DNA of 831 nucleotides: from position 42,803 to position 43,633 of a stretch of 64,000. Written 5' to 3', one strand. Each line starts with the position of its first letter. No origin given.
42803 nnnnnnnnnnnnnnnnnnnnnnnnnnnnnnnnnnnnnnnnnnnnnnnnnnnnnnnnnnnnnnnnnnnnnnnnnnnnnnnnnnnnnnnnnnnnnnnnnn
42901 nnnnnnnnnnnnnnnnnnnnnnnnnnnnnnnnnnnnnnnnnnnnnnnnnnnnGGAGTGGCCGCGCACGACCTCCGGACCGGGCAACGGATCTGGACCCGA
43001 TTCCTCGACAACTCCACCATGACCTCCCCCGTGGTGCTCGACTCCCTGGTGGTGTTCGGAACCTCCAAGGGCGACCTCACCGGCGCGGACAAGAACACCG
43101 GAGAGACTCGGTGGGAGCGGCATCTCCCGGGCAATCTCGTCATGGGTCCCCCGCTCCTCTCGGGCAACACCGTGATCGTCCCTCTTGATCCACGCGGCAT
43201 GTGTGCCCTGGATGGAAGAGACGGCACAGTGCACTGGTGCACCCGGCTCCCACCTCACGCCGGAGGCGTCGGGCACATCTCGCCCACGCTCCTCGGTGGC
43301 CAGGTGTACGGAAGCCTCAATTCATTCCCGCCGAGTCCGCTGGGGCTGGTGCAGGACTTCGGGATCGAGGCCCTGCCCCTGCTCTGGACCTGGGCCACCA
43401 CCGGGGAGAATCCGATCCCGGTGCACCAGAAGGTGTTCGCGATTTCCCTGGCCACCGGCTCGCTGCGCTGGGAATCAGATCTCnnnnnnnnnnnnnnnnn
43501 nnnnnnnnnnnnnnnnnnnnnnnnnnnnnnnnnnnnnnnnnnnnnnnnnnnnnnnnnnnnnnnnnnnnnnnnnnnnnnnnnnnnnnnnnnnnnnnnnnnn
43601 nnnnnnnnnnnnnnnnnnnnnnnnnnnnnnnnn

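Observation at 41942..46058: Two tandem paralogs of an uncharacterised membrane-anchored PQQ-like propeller protein with a conserved vicinal Cys-Cys, downstream of the lyase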

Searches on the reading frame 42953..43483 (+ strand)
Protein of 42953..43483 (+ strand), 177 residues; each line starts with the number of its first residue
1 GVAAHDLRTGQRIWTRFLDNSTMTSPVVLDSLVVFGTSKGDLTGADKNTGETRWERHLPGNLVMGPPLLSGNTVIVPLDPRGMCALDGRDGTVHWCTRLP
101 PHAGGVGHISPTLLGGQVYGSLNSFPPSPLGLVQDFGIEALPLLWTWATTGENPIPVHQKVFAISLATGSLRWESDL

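Call 45: search_solved_structures(query=window:42953-43483:+, max_evalue=1, show_alignments=5)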
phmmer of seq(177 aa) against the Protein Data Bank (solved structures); distinct sequences matched with E-value up to 1: 44.
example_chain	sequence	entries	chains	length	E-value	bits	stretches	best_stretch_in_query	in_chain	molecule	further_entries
4hdj_A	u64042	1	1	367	2.7e-12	49.9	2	6-96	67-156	Outer membrane protein assembly factor BamB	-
9pxg_B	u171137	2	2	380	4.6e-12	49.2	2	6-96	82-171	Outer membrane protein assembly factor BamB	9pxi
2yh3_A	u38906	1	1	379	6.9e-10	42.1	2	9-80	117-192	LIPOPROTEIN YFGL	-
5ayw_B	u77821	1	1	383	1.8e-09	40.7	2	9-80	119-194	Outer membrane protein assembly factor BamB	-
7nri_B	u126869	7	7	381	2.2e-09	40.4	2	9-80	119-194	Outer membrane protein assembly factor BamB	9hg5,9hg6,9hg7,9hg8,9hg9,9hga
6lyq_B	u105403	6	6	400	2.3e-09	40.3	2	10-65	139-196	Outer membrane protein assembly factor BamB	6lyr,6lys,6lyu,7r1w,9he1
8adg_B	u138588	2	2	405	2.5e-09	40.2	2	10-65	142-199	Outer membrane protein assembly factor BamB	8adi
7cqy_A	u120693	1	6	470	2.5e-09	40.2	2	3-119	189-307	Tetrathionate hydrolase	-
3q54_A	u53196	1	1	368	2.7e-09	40.1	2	10-80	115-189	Outer membrane assembly lipoprotein YfgL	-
3q7m_A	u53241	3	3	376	2.7e-09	40.1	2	10-80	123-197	Lipoprotein yfgL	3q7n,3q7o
5ljo_B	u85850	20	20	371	2.8e-09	40.1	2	10-79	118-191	Outer membrane protein assembly factor BamB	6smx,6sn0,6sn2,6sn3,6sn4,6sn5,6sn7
3prw_A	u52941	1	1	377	2.9e-09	40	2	10-80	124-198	Lipoprotein yfgL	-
8spr_B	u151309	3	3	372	3e-09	40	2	10-80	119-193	Outer membrane protein assembly factor BamB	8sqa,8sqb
28jl_B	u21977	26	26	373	3.1e-09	39.9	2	10-80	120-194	Outer membrane protein assembly factor BamB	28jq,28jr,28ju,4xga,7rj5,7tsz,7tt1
4imm_A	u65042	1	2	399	3.9e-09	39.6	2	31-100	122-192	Outer membrane assembly lipoprotein YfgL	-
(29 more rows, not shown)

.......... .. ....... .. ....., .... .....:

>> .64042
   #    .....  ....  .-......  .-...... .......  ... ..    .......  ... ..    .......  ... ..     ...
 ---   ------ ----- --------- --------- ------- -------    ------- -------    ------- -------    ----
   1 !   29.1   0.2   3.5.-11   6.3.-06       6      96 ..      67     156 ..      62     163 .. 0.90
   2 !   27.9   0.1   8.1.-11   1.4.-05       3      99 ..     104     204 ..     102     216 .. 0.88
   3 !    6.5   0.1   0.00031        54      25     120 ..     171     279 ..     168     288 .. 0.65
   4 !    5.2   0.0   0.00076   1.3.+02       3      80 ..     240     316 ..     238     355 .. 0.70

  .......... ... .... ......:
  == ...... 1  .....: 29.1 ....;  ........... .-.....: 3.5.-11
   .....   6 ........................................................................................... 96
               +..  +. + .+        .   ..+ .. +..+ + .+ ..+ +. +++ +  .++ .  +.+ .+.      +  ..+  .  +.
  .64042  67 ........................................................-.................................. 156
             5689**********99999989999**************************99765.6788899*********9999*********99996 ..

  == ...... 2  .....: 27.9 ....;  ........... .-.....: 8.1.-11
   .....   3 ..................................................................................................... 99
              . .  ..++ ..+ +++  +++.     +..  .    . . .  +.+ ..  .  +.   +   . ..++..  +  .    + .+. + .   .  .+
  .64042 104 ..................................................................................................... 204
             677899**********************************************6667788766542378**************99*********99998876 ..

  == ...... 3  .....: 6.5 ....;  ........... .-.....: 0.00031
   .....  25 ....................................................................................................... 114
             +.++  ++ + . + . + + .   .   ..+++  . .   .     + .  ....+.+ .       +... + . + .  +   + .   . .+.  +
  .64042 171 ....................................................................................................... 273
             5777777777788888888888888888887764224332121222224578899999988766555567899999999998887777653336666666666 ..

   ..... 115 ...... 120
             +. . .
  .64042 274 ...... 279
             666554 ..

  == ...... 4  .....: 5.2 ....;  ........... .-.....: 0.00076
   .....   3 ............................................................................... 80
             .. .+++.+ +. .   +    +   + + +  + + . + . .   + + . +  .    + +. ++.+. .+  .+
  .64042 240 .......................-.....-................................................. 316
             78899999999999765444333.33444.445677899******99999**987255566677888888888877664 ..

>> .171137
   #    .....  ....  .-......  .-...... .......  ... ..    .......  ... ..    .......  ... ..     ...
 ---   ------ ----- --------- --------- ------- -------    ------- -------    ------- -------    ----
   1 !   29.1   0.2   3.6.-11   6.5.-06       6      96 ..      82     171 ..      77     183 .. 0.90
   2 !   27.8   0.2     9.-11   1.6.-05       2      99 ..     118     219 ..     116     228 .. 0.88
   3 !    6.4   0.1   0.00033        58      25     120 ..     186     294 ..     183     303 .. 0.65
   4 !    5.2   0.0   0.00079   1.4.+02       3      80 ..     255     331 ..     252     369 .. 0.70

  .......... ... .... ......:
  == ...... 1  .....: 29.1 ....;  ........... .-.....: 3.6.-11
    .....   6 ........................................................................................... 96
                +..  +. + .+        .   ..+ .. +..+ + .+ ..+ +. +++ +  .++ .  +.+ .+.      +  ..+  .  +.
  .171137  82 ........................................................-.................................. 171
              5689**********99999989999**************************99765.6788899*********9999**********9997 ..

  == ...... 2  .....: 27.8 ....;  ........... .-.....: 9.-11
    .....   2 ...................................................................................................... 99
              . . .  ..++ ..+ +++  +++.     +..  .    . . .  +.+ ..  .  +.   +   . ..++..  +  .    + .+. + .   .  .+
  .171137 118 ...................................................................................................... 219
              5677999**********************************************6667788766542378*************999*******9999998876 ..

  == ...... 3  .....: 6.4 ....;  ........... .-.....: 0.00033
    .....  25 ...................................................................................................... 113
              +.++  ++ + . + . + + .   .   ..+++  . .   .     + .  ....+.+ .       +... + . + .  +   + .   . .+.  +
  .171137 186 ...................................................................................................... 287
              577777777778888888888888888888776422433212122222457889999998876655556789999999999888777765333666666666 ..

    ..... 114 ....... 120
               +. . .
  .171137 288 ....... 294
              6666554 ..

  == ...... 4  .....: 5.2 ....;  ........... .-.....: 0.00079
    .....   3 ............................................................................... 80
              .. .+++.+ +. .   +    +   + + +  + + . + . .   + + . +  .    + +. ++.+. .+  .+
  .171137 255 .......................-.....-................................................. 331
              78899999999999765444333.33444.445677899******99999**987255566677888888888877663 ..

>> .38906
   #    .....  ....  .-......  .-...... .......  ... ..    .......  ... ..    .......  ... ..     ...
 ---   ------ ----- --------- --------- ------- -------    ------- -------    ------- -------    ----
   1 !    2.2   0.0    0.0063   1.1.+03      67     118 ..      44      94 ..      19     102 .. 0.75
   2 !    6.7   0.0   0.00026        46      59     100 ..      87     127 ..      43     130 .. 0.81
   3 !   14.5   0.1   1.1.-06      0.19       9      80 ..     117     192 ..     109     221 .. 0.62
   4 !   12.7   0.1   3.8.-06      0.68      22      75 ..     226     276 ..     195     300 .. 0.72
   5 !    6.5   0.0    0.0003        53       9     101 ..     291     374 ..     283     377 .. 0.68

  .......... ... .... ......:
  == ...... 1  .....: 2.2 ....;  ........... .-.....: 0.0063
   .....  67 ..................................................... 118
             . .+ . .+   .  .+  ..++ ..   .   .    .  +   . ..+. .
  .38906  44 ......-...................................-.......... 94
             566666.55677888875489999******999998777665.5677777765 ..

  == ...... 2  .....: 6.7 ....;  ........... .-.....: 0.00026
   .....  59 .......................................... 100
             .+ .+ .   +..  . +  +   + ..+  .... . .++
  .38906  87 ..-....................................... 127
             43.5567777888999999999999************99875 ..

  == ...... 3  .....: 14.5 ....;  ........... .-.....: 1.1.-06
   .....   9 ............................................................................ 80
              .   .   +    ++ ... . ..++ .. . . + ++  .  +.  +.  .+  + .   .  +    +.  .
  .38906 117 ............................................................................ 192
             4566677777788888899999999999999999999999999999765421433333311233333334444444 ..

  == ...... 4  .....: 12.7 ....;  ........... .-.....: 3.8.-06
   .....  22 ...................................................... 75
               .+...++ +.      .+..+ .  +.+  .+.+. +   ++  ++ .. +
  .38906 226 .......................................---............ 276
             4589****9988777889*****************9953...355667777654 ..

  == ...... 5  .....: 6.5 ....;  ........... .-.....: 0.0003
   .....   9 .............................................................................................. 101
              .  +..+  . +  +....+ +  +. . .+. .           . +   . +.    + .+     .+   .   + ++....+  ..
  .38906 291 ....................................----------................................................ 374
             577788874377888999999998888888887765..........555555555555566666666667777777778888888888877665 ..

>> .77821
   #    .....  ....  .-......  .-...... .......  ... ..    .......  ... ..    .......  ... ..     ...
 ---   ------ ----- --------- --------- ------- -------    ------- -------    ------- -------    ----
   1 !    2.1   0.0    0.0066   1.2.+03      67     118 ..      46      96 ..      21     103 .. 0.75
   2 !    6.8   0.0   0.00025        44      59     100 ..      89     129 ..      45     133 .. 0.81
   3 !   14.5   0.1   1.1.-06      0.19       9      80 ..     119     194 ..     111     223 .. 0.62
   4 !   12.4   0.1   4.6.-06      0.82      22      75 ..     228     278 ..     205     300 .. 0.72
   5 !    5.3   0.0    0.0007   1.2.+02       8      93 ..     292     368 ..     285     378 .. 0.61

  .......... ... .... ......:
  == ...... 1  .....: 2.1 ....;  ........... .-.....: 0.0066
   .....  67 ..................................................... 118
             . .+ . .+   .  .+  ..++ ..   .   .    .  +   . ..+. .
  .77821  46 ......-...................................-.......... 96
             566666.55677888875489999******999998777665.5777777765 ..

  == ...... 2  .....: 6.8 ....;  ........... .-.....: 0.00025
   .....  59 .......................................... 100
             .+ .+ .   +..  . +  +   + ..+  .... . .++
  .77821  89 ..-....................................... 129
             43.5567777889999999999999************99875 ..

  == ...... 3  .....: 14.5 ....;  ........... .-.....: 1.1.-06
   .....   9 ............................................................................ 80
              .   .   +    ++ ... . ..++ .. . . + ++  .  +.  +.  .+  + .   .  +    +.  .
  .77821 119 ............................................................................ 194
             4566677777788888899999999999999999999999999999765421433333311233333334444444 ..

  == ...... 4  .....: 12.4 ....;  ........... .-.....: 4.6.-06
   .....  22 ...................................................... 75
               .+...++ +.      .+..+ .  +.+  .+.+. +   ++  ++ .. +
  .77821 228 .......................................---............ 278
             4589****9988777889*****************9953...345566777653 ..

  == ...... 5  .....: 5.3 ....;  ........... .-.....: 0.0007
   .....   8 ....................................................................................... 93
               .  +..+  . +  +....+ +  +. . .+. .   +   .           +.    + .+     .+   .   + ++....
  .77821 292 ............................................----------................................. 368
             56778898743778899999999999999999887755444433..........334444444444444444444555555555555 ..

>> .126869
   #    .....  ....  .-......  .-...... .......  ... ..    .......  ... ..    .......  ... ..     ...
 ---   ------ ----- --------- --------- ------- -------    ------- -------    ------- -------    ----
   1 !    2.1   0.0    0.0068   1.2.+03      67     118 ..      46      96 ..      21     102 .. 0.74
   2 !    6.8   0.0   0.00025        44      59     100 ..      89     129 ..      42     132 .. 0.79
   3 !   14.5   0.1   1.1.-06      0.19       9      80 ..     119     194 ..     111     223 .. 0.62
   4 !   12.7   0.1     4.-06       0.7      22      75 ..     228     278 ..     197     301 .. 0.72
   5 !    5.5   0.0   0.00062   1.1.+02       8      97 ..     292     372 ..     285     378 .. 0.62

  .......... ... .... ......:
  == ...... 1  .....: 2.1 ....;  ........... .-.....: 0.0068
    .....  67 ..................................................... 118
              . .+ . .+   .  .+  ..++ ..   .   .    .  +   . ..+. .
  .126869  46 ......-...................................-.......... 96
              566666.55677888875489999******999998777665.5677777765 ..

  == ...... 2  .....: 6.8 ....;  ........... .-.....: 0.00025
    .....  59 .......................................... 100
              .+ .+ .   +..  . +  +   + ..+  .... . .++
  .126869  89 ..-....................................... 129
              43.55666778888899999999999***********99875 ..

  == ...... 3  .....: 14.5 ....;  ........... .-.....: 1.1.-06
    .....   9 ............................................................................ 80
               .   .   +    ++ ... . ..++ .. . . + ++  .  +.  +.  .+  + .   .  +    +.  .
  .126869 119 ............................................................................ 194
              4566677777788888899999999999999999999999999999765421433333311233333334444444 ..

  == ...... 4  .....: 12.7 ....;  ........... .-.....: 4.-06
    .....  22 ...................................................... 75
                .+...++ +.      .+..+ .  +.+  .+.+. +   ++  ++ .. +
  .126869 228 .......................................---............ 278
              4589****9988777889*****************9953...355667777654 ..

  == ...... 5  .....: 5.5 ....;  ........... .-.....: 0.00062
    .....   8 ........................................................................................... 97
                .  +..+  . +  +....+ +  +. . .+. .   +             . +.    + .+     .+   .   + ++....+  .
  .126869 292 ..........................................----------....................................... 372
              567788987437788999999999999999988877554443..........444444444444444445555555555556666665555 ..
